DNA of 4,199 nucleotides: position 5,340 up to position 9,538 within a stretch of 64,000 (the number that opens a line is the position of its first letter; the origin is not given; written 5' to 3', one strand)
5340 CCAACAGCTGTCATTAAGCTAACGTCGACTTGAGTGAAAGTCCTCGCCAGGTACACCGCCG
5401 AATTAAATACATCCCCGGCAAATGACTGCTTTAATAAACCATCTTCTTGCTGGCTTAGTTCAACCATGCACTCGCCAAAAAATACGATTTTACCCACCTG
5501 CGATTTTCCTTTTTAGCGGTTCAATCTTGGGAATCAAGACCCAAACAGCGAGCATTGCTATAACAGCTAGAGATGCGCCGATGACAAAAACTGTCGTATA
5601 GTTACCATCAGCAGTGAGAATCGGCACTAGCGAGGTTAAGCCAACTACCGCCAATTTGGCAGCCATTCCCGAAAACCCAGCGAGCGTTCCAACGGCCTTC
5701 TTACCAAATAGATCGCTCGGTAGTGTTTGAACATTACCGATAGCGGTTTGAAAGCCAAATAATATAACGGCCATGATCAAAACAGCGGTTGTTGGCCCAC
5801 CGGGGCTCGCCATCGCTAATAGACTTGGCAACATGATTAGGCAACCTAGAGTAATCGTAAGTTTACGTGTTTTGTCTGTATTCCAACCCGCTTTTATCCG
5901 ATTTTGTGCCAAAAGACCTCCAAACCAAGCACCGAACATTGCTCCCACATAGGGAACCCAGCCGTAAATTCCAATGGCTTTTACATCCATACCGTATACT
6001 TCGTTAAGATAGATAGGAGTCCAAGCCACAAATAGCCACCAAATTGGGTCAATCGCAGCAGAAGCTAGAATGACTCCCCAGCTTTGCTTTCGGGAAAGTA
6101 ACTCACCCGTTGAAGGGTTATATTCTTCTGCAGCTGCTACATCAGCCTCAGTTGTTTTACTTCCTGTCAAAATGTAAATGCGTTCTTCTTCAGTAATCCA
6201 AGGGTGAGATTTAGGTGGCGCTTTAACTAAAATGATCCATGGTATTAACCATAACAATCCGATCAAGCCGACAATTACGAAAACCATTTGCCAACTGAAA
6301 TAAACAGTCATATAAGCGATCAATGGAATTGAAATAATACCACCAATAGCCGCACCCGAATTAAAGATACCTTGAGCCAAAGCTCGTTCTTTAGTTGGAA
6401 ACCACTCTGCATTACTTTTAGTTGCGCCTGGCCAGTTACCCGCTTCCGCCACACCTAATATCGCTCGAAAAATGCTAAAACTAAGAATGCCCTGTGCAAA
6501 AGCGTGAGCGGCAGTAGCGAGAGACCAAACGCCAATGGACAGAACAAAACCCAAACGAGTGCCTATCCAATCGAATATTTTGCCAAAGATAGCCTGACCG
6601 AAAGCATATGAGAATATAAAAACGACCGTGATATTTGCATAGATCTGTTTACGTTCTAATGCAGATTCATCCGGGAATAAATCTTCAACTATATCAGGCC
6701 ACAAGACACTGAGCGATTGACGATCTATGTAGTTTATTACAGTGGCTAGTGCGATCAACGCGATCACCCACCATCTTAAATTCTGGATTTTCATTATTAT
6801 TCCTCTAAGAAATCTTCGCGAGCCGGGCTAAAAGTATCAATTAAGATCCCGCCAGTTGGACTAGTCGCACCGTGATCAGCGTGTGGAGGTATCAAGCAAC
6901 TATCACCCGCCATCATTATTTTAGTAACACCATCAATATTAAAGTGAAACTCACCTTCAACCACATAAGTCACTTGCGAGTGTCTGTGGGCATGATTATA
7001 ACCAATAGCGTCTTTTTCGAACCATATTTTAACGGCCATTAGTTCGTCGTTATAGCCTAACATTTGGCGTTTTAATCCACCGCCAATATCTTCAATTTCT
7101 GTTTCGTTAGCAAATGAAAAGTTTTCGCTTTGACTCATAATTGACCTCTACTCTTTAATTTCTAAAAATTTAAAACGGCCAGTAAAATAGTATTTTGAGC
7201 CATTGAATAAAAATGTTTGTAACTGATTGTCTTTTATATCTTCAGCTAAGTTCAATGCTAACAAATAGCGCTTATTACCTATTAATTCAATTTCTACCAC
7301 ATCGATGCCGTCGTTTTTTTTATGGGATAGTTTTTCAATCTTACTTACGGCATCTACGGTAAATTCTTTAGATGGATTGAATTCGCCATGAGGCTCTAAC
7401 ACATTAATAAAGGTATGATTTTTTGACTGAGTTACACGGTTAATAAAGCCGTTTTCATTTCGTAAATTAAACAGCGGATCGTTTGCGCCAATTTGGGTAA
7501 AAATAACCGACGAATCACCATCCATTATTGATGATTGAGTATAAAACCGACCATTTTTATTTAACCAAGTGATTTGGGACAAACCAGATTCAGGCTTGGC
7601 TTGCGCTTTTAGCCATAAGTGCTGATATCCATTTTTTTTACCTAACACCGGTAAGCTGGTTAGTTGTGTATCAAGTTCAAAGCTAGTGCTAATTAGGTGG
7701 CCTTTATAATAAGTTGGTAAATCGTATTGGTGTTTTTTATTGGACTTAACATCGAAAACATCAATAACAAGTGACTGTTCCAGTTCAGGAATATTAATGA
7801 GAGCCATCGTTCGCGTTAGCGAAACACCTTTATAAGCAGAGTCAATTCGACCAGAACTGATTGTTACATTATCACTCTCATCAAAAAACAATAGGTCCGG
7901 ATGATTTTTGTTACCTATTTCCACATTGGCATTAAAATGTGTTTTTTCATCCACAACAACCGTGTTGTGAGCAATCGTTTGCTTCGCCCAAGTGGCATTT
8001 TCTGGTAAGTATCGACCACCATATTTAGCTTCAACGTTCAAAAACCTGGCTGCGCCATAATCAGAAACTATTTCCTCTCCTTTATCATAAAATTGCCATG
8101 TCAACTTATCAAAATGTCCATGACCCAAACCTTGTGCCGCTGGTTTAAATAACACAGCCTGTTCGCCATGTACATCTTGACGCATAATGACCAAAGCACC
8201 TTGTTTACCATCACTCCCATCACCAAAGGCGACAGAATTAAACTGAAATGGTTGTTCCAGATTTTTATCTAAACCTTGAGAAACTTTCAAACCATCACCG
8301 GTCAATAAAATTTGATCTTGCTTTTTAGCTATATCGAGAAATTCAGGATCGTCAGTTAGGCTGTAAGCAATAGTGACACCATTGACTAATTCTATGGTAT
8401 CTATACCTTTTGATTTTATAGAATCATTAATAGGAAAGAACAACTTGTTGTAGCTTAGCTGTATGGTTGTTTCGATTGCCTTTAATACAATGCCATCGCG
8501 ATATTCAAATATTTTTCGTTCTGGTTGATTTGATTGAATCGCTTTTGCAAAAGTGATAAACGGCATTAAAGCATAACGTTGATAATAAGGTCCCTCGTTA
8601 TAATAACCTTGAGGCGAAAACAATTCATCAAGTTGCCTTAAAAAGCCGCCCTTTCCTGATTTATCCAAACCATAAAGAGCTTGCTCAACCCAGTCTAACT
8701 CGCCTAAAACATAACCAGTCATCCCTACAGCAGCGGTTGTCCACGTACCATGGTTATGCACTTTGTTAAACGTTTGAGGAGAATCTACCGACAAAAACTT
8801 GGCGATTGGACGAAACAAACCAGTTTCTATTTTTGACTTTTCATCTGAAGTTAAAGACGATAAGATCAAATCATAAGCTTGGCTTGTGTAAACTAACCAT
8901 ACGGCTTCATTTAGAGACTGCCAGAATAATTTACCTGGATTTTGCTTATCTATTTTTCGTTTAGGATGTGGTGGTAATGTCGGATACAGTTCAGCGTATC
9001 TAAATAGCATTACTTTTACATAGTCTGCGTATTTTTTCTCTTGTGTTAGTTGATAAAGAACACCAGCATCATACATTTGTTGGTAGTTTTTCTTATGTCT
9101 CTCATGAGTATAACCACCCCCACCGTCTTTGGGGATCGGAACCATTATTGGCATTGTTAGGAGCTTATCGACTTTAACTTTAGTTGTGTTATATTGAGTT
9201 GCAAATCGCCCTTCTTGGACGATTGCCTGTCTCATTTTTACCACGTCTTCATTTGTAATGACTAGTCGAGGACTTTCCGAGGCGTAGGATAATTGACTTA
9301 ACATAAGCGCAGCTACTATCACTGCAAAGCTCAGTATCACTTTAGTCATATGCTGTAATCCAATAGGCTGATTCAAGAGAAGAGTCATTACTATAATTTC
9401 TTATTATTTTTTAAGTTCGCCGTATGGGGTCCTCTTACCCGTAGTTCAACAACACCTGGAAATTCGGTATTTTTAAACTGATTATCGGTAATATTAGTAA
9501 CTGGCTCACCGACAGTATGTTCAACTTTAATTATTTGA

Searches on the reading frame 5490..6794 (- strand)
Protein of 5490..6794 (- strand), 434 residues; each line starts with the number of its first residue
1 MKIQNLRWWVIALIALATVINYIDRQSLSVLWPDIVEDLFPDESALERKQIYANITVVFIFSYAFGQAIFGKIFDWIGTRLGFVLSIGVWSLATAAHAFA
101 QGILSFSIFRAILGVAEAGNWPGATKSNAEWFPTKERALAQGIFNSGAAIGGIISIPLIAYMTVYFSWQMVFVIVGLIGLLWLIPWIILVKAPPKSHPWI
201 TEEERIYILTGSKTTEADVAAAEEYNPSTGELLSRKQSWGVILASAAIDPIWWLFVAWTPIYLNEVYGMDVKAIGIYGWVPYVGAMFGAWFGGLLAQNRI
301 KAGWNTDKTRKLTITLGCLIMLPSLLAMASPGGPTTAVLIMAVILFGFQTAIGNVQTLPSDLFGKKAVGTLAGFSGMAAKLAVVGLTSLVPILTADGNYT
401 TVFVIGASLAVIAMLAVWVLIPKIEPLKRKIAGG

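Call 10: search_protein_families(library=pfam, proteins=[window:5490-6794:-], max_evalue=0.00001)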
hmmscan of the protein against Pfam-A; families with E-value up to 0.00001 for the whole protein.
window:5490-6794:- (434 aa): 1 family
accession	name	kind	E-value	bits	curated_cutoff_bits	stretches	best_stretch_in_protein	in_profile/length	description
PF07690.21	MFS_1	-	1.4e-50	172.6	33.4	1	14-382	1-342/347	Major Facilitator Superfamily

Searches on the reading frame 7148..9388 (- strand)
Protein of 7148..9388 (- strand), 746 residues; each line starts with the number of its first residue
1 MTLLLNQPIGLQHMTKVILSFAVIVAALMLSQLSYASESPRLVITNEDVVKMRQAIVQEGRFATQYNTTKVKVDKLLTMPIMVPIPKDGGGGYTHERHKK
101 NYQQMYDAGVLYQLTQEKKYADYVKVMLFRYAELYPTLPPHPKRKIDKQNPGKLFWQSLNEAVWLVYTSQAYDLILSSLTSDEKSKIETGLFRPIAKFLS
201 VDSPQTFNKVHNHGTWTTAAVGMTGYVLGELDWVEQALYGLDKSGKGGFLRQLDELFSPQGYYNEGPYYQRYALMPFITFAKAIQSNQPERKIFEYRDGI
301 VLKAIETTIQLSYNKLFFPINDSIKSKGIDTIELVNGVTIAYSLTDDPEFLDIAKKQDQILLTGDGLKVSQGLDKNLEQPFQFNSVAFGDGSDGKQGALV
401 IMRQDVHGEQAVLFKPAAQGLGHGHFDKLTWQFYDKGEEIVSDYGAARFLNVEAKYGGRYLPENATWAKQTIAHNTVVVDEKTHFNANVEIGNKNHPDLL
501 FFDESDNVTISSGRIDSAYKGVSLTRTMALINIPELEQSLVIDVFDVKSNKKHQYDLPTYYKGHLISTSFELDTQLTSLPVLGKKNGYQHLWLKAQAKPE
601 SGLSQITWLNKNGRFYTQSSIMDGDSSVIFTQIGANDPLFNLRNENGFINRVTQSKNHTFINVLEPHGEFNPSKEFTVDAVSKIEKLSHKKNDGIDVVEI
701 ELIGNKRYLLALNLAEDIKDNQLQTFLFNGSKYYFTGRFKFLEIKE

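Call 10: search_protein_families(library=pfam, proteins=[window:7148-9388:-], max_evalue=0.00001)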
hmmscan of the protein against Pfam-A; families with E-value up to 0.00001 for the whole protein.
window:7148-9388:- (746 aa): 2 families
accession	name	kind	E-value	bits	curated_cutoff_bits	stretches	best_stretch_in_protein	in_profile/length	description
PF07940.18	Hepar_II_III_C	-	4.7e-20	72.6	24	1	392-572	7-165/237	Heparinase II/III-like, C-terminal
PF05426.18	Alginate_lyase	-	4.9e-13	49.6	22.2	1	84-308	34-265/275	Alginate lyase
